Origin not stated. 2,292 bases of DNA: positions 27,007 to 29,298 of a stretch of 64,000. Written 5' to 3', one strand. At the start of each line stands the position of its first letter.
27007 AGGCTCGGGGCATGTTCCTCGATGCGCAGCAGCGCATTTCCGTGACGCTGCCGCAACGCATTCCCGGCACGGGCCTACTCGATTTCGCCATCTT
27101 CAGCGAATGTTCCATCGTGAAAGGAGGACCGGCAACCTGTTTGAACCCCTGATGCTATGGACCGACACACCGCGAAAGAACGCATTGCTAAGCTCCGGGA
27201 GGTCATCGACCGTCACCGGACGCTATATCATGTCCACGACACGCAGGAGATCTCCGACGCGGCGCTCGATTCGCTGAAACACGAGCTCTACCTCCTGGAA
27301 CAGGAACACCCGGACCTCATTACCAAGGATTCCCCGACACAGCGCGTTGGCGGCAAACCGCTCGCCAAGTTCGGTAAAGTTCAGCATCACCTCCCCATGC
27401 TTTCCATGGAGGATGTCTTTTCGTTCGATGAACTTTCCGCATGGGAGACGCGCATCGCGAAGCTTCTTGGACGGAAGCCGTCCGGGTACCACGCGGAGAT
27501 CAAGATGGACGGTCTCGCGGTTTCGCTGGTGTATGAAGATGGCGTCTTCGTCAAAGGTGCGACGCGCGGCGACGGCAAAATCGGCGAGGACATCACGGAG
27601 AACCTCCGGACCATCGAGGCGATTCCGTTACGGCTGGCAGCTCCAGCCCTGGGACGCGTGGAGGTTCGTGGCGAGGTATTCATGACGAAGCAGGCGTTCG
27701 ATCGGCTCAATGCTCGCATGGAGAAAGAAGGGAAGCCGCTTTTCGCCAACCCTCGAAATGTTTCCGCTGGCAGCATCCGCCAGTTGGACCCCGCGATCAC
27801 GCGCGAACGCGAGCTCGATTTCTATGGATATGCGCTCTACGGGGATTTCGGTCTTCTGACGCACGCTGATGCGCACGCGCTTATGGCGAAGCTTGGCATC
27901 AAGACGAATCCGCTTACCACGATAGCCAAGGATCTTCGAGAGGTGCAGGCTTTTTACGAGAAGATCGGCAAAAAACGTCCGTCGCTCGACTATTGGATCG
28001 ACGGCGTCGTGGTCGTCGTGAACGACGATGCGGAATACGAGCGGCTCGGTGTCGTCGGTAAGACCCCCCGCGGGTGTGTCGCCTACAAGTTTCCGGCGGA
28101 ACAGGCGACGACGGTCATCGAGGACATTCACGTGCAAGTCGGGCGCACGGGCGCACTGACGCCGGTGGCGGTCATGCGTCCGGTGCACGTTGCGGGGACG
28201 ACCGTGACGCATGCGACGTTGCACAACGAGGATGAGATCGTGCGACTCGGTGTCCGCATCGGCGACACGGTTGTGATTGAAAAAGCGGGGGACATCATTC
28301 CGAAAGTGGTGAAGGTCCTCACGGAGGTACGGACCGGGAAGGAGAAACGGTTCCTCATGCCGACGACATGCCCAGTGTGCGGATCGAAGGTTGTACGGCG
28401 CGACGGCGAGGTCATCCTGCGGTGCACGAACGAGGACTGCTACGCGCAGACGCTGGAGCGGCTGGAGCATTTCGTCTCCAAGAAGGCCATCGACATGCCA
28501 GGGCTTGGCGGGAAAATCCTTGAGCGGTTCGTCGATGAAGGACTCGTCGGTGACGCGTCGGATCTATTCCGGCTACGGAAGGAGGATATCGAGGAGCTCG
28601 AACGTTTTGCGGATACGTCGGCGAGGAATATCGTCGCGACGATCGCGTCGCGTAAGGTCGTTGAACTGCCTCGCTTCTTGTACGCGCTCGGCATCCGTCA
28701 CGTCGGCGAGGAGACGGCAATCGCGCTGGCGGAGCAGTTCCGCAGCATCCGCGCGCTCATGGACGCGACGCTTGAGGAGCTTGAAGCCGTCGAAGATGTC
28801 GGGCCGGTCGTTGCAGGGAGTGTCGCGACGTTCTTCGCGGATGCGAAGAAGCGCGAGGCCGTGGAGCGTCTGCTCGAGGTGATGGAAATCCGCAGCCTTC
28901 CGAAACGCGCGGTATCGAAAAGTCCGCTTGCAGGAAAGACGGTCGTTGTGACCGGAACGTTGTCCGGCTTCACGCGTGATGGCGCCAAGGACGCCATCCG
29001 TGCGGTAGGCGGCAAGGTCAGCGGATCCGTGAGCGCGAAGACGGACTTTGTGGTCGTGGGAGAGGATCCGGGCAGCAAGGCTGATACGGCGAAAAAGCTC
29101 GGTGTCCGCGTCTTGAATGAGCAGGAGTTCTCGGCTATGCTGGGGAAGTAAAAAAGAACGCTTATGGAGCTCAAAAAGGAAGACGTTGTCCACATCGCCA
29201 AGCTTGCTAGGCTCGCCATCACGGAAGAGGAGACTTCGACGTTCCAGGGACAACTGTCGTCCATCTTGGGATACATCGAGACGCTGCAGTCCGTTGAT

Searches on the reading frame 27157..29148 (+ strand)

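Call 16: search_protein_families(library=pfam, proteins=[window:27157-29148:+], max_evalue=0.01)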
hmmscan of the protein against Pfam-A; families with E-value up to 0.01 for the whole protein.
window:27157-29148:+ (664 aa): 10 families
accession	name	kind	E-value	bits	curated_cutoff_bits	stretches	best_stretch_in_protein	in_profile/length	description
PF01653.23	DNA_ligase_aden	-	2.3e-83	280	27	1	70-315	2-253/253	NAD-dependent DNA ligase adenylation domain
PF03120.22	DNA_ligase_OB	-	3.7e-33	113.7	32.9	1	318-395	1-78/79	NAD-dependent DNA ligase OB-fold domain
PF12826.13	HHH_2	-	1e-23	83.7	27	1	506-568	1-63/64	Helix-hairpin-helix motif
PF00533.33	BRCT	-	6.4e-15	55.6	21.3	1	589-660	4-76/78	BRCA1 C Terminus (BRCT) domain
PF03119.21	DNA_ligase_ZBD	-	1.5e-11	44.4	25.8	1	404-430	1-27/27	NAD-dependent DNA ligase C4 zinc finger domain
PF14520.12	HHH_5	-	2.9e-10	40.9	27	1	507-554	1-49/57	Helix-hairpin-helix domain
PF22745.1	Nlig-Ia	-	2.9e-06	28.3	27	1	7-57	3-53/92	DNA ligase-like, N-terminal NAD+-binding domain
PF00633.29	HHH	-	8e-06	25.9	24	1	531-557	2-28/30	Helix-hairpin-helix motif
PF12738.14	PTCB-BRCT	-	2.8e-05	24.5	22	1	602-654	8-60/63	twin BRCT domain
PF09297.16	Zn_ribbon_NUD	-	0.0093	16.1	24.8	0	405-425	6-26/32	NADH pyrophosphatase zinc ribbon domain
